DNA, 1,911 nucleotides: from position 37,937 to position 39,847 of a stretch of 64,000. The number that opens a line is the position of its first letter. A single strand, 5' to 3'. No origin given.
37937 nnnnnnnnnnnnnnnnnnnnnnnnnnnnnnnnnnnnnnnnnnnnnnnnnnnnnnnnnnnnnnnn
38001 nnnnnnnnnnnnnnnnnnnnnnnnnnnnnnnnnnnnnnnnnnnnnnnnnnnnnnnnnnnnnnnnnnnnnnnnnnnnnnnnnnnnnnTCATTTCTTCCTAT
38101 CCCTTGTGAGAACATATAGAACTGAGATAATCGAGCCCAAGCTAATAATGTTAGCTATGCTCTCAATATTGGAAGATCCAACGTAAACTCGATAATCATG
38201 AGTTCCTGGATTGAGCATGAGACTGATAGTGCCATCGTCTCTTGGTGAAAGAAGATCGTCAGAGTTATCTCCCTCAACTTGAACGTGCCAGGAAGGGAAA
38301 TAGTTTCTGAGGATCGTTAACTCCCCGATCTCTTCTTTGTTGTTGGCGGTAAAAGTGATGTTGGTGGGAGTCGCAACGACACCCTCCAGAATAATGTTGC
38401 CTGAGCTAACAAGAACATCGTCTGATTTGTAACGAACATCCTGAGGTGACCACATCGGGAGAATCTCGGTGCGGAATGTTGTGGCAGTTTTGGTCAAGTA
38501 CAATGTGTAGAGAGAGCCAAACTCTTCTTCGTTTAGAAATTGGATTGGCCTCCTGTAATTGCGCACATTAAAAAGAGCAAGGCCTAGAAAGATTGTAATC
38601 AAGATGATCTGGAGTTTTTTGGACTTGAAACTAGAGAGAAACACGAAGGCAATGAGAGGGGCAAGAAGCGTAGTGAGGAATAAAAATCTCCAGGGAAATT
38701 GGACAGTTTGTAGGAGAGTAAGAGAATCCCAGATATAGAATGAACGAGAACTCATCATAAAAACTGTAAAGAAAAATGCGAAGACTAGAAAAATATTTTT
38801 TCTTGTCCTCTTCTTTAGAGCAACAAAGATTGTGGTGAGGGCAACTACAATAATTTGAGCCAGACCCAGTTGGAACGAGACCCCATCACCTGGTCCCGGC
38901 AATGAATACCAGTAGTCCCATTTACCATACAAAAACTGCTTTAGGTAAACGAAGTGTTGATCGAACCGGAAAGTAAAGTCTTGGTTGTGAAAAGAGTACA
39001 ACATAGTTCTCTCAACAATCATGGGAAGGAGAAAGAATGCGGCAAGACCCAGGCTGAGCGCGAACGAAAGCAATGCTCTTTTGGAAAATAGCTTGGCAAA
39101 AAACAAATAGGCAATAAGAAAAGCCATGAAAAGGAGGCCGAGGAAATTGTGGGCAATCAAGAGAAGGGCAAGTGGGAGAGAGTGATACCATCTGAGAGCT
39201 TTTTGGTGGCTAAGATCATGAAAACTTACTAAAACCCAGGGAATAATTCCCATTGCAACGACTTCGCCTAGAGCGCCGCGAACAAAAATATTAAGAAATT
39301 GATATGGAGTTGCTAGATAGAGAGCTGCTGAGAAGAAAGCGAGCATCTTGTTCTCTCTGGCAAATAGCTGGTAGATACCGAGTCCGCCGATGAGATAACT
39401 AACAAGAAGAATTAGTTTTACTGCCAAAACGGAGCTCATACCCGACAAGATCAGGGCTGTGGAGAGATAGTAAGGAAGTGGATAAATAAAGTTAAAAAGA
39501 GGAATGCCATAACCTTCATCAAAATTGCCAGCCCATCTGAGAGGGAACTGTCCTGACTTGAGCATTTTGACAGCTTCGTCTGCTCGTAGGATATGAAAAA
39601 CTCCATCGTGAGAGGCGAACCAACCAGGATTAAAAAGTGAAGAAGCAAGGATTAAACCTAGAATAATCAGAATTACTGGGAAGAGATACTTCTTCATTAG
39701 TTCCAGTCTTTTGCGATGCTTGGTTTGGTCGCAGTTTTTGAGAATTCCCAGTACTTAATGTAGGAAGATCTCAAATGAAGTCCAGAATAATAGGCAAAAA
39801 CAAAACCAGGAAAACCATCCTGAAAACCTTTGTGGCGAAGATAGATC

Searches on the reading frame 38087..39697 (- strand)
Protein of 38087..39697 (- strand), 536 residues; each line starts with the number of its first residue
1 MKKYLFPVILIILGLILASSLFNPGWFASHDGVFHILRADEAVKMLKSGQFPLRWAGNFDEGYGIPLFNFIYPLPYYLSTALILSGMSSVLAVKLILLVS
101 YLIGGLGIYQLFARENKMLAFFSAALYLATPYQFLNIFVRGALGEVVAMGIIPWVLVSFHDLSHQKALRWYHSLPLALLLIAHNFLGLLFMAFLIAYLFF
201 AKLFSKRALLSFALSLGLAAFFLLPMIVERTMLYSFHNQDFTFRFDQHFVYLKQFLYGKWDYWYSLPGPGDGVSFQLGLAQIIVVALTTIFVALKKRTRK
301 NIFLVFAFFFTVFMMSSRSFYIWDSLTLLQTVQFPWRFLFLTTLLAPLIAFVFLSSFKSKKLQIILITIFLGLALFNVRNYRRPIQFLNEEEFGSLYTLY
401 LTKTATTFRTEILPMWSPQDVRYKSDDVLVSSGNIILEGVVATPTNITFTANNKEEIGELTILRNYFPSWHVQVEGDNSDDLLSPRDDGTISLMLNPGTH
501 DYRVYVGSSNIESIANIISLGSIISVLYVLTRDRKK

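Call 20: search_protein_families(library=pfam, proteins=[window:38087-39697:-], max_evalue=0.01)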
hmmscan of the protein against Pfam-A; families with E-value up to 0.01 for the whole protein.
window:38087-39697:- (536 aa): 3 families
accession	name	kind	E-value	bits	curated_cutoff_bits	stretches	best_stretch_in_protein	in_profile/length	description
PF10131.15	PTPS_related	-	2.5e-11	43.2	26.4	1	70-406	3-331/621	6-pyruvoyl-tetrahydropterin synthase related domain; membrane protein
PF20154.4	LNT_N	-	0.0053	17.4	27.1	1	276-377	11-109/159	Apolipoprotein N-acyltransferase N-terminal domain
PF09586.16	YfhO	-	0.0091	14.8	28.5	0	95-393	94-399/835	Bacterial membrane protein YfhO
